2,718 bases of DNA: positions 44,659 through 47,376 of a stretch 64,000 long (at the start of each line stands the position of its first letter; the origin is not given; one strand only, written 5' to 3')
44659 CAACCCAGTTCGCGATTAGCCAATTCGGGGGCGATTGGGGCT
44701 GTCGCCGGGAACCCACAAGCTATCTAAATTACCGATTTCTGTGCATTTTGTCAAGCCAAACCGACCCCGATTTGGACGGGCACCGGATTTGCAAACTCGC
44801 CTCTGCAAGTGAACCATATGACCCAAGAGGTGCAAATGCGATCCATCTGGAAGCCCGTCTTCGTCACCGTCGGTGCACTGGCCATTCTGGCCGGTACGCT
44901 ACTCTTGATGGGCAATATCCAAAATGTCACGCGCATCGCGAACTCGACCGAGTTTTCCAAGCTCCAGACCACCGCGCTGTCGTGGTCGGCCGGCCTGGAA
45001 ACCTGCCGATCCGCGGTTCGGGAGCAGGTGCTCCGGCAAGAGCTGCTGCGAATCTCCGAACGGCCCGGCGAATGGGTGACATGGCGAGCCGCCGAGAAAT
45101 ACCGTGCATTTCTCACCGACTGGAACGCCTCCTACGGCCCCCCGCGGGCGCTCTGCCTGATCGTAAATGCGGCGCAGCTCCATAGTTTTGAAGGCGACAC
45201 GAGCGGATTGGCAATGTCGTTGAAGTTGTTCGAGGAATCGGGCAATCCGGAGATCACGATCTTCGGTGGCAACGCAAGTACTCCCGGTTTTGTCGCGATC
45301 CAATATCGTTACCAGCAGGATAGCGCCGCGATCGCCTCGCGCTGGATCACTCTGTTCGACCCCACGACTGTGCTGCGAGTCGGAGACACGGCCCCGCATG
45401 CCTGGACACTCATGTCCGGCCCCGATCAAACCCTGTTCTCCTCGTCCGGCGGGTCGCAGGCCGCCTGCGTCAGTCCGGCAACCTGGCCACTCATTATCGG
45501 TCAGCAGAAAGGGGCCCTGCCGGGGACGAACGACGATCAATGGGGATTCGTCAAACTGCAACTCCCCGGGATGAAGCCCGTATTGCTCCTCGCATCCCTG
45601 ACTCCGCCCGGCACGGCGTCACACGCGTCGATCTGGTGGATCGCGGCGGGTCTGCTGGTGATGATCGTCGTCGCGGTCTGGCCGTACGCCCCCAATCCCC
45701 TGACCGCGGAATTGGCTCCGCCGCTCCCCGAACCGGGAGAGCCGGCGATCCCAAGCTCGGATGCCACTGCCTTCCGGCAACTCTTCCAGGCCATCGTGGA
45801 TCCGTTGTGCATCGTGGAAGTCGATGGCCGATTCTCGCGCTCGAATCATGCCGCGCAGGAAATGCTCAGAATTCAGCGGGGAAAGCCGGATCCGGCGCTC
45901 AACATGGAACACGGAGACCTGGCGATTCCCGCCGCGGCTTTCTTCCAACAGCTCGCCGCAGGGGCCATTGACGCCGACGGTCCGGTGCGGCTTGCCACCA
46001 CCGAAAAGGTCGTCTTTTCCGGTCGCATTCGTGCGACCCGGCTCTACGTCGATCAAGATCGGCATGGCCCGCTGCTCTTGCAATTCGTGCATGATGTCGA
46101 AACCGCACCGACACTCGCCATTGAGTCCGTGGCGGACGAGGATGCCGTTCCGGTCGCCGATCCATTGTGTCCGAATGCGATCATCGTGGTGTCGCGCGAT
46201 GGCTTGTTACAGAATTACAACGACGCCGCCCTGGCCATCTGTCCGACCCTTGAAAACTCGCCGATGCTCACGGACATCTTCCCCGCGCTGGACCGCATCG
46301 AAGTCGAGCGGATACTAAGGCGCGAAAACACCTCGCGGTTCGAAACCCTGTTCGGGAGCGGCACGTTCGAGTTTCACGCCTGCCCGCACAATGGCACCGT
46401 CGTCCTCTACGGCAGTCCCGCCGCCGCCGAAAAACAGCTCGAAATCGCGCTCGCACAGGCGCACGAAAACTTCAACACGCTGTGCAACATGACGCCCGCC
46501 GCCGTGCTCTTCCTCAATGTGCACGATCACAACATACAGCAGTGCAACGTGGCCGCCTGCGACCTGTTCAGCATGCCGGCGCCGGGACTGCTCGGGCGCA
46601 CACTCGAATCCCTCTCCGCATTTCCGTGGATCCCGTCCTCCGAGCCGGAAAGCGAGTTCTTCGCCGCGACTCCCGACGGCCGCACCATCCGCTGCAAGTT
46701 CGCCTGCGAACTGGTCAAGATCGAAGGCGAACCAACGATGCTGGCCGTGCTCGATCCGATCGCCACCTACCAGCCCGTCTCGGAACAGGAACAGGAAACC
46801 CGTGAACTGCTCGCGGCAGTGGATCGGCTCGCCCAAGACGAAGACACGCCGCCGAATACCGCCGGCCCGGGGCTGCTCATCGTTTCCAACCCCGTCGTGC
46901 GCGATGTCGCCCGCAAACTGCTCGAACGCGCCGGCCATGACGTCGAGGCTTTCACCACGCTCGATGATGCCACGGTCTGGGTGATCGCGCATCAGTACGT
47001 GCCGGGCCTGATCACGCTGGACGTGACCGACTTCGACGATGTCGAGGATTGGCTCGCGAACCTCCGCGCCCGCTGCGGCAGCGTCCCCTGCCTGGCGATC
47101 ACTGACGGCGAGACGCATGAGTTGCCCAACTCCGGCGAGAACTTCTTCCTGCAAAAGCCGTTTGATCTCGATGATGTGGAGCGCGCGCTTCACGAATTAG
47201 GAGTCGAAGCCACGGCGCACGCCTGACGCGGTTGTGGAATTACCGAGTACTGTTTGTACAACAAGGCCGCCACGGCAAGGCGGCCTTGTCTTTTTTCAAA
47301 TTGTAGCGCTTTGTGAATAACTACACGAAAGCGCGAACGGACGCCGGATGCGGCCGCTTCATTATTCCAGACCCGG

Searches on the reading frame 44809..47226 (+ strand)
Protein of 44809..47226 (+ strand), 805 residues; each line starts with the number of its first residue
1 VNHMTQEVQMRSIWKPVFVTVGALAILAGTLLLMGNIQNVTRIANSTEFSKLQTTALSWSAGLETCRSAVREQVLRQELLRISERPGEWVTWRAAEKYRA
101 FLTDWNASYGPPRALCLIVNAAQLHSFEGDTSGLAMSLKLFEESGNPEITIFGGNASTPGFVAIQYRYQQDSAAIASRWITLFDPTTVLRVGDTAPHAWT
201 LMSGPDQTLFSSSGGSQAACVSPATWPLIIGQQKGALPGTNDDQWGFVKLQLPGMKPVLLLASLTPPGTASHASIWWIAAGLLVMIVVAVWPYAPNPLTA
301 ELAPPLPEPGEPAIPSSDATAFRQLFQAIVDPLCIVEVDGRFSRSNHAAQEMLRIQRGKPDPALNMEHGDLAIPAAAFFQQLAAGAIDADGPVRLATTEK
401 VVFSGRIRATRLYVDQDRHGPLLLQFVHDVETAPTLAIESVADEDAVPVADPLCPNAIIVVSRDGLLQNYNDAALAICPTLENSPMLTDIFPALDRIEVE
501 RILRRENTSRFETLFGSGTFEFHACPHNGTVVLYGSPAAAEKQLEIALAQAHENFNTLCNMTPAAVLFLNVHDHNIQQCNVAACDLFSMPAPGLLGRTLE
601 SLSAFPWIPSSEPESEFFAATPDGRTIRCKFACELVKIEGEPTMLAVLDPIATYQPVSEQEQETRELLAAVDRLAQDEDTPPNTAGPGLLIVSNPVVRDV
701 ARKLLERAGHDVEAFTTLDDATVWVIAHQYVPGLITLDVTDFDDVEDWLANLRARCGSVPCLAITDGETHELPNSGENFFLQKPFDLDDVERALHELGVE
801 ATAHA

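Call 40: search_protein_families(library=pfam, proteins=[window:44809-47226:+], max_evalue=0.01)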
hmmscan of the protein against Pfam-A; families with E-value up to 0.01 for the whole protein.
window:44809-47226:+ (805 aa): 5 families
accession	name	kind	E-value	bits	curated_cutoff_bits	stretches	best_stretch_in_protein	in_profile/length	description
PF00989.32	PAS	-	2.7e-08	34.2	22.6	0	322-357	3-38/113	PAS fold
PF13426.13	PAS_9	-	3.9e-05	24.3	27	0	565-644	3-76/103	PAS domain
PF13188.13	PAS_8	-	0.00014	22.1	21.8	0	322-357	3-40/65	PAS domain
PF00072.30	Response_reg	-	0.0018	18.9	30.2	1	694-794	7-110/111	Response regulator receiver domain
PF08448.16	PAS_4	-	0.0044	17.7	23.1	0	563-608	5-47/110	PAS fold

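Call 82: search_protein_families(library=ncbifam, proteins=[window:44809-47226:+], max_evalue=0.01)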
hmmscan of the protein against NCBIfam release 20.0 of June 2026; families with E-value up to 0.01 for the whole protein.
window:44809-47226:+ (805 aa): 1 family
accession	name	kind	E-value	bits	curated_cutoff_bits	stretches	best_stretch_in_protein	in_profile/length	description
TIGR00229.1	sensory_box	domain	0.0041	17.2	22.9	0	320-353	5-38/126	PAS domain S-box protein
